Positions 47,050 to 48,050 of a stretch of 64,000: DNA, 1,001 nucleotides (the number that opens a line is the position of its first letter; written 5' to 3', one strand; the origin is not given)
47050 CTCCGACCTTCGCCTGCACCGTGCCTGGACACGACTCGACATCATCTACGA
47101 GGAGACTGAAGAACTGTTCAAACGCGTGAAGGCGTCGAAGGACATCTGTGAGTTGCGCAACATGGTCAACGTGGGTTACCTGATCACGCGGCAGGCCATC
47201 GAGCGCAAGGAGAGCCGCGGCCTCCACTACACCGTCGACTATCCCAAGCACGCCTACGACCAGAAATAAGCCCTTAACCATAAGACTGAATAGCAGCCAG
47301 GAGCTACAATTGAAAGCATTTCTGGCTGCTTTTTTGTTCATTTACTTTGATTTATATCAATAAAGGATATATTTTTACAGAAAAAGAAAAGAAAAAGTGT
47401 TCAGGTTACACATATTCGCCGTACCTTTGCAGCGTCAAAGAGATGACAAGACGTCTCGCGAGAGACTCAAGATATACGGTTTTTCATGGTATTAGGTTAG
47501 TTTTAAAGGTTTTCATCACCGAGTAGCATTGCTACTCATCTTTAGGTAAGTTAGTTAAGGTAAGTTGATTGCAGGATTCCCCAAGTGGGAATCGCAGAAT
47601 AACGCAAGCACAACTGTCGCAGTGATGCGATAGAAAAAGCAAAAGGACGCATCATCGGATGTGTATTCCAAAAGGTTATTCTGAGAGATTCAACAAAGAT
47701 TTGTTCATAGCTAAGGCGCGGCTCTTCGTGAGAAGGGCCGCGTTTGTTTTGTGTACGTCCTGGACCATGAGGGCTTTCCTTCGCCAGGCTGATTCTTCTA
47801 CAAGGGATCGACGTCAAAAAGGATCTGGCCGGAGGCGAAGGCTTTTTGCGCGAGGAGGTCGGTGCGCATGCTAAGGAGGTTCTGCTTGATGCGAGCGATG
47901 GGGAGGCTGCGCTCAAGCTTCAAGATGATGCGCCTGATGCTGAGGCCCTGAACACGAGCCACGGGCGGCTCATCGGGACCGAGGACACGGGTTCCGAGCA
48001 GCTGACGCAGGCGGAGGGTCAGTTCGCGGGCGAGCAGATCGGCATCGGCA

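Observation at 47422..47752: Stand-alone promoter-to-terminator unit with no ORF: candidate ~315-nt sRNA between nadB and priA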

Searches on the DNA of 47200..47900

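Call 4: search_rna_families(source=window, start=47200, end=47900, threshold=evalue, max_evalue=10, show_alignments=3)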
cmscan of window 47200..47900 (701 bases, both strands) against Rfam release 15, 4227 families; matches with E-value up to 10: 12.
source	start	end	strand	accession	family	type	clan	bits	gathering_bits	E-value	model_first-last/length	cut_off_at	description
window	47631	47755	+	RF00558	L20_leader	Cis-reg; leader;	-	27.9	58.7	0.0026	1-127/127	no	Ribosomal protein L20 leader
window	47536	47758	+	RF00084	CsrC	Gene; sRNA;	CL00106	24.7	61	2.1e-05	1-255/255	no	CsrC RNA family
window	47671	47745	+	RF04180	BTnc231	Gene; sRNA;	-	22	80.4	0.04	1-154/154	no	Bacteroides sRNA BTnc231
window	47276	47354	+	RF00834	mir-268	Gene; miRNA;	-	21.3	47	0.36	1-89/89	no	mir-268 microRNA precursor family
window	47599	47746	+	RF04184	BTnc060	Gene; sRNA;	-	21.2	228.9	0.68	1-213/213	no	Bacteroides sRNA BTnc060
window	47477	47547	+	RF04319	BTncRNA_FopS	Gene; sRNA;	-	21.1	56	1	1-71/71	no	Bacteroidetes FopS (family of paralogous sRNAs)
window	47465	47524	-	RF00212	SNORD38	Gene; snRNA; snoRNA; CD-box;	CL00051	17.3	44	2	1-70/70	no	Small nucleolar RNA SNORD38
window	47281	47344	+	RF03560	mir-3926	Gene; miRNA;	-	15.8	82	7.5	1-63/63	no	mir-3926 microRNA precursor family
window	47593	47685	-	RF04054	mir-2944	Gene; miRNA;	-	15.4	56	7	1-82/82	no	mir-2944 microRNA precursor family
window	47495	47546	-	RF01312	sR9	Gene; snRNA; snoRNA; CD-box;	-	13.8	36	9.9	1-55/55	no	Small nucleolar RNA sR9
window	47466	47522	-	RF01304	sR5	Gene; snRNA; snoRNA; CD-box;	-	12.8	40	2.8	1-53/53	no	Small nucleolar RNA sR5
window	47664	47683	+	RF02117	FMR1-AS1_1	Gene; lncRNA;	-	12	40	4.9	1-56/56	no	FMR1 antisense RNA 1 conserved region 1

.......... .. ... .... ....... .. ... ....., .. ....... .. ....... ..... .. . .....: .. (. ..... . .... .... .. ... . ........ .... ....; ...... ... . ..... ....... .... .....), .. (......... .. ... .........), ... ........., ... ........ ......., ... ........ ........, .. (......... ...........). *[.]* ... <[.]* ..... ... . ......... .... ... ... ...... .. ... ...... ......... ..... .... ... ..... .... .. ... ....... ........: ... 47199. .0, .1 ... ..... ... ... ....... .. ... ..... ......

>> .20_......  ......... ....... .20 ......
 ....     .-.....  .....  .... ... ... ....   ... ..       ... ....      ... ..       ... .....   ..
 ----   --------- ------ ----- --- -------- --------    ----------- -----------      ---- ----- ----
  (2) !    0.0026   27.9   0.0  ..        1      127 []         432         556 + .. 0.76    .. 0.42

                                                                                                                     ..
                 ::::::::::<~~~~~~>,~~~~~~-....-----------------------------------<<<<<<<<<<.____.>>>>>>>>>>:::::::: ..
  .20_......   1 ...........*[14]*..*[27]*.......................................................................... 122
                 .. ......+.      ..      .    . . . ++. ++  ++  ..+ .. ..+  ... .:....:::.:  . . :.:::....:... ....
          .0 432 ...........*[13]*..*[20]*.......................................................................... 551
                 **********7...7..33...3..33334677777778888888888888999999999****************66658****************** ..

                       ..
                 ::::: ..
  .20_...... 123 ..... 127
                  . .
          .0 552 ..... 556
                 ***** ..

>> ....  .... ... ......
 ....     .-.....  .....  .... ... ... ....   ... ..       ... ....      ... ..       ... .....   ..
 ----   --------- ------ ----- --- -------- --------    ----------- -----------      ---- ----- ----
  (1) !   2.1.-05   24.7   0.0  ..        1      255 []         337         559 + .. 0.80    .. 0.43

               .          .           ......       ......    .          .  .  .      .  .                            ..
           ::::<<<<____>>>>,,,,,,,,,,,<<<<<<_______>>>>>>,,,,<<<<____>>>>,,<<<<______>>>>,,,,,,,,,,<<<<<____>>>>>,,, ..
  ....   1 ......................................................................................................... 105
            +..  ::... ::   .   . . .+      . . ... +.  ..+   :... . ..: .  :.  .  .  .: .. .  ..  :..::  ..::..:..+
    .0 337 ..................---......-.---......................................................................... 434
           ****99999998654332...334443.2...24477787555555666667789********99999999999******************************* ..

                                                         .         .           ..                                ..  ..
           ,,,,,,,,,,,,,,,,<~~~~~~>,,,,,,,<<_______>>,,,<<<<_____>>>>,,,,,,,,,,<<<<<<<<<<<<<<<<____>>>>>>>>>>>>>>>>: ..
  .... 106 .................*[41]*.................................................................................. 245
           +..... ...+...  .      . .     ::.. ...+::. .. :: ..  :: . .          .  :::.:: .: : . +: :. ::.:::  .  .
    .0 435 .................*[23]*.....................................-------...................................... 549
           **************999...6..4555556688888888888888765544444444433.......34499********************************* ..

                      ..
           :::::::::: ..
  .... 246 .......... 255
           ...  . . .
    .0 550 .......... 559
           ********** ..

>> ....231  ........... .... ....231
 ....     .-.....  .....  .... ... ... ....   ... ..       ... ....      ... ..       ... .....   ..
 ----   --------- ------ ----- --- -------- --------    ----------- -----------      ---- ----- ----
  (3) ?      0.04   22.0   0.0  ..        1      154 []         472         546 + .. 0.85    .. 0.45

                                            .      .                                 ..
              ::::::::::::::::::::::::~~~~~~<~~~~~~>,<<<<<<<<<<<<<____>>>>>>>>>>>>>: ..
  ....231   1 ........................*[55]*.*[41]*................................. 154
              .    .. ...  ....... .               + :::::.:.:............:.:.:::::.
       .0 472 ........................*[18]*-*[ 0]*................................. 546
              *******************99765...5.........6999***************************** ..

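Call 35: search_rna_families(source=window, start=47430, end=47600, threshold=evalue, max_evalue=10, show_alignments=3)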
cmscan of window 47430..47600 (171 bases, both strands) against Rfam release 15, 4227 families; matches with E-value up to 10: 6.
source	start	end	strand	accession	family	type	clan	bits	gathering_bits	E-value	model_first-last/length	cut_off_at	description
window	47477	47547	+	RF04319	BTncRNA_FopS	Gene; sRNA;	-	21.1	56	0.25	1-71/71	no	Bacteroidetes FopS (family of paralogous sRNAs)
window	47465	47524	-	RF00212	SNORD38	Gene; snRNA; snoRNA; CD-box;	CL00051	17.3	44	0.48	1-70/70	no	Small nucleolar RNA SNORD38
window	47473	47559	+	RF02084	STnc130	Gene; sRNA;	-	14.7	55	6.4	1-135/135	no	Enterobacteria sRNA STnc130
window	47495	47546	-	RF01312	sR9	Gene; snRNA; snoRNA; CD-box;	-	13.8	36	2.4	1-55/55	no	Small nucleolar RNA sR9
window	47466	47522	-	RF01304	sR5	Gene; snRNA; snoRNA; CD-box;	-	12.8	40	0.68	1-53/53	no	Small nucleolar RNA sR5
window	47517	47547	-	RF00377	snoU6-53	Gene; snRNA; snoRNA; CD-box;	-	12.2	36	3.5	1-110/110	no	Small nucleolar RNA U6-53/MBII-28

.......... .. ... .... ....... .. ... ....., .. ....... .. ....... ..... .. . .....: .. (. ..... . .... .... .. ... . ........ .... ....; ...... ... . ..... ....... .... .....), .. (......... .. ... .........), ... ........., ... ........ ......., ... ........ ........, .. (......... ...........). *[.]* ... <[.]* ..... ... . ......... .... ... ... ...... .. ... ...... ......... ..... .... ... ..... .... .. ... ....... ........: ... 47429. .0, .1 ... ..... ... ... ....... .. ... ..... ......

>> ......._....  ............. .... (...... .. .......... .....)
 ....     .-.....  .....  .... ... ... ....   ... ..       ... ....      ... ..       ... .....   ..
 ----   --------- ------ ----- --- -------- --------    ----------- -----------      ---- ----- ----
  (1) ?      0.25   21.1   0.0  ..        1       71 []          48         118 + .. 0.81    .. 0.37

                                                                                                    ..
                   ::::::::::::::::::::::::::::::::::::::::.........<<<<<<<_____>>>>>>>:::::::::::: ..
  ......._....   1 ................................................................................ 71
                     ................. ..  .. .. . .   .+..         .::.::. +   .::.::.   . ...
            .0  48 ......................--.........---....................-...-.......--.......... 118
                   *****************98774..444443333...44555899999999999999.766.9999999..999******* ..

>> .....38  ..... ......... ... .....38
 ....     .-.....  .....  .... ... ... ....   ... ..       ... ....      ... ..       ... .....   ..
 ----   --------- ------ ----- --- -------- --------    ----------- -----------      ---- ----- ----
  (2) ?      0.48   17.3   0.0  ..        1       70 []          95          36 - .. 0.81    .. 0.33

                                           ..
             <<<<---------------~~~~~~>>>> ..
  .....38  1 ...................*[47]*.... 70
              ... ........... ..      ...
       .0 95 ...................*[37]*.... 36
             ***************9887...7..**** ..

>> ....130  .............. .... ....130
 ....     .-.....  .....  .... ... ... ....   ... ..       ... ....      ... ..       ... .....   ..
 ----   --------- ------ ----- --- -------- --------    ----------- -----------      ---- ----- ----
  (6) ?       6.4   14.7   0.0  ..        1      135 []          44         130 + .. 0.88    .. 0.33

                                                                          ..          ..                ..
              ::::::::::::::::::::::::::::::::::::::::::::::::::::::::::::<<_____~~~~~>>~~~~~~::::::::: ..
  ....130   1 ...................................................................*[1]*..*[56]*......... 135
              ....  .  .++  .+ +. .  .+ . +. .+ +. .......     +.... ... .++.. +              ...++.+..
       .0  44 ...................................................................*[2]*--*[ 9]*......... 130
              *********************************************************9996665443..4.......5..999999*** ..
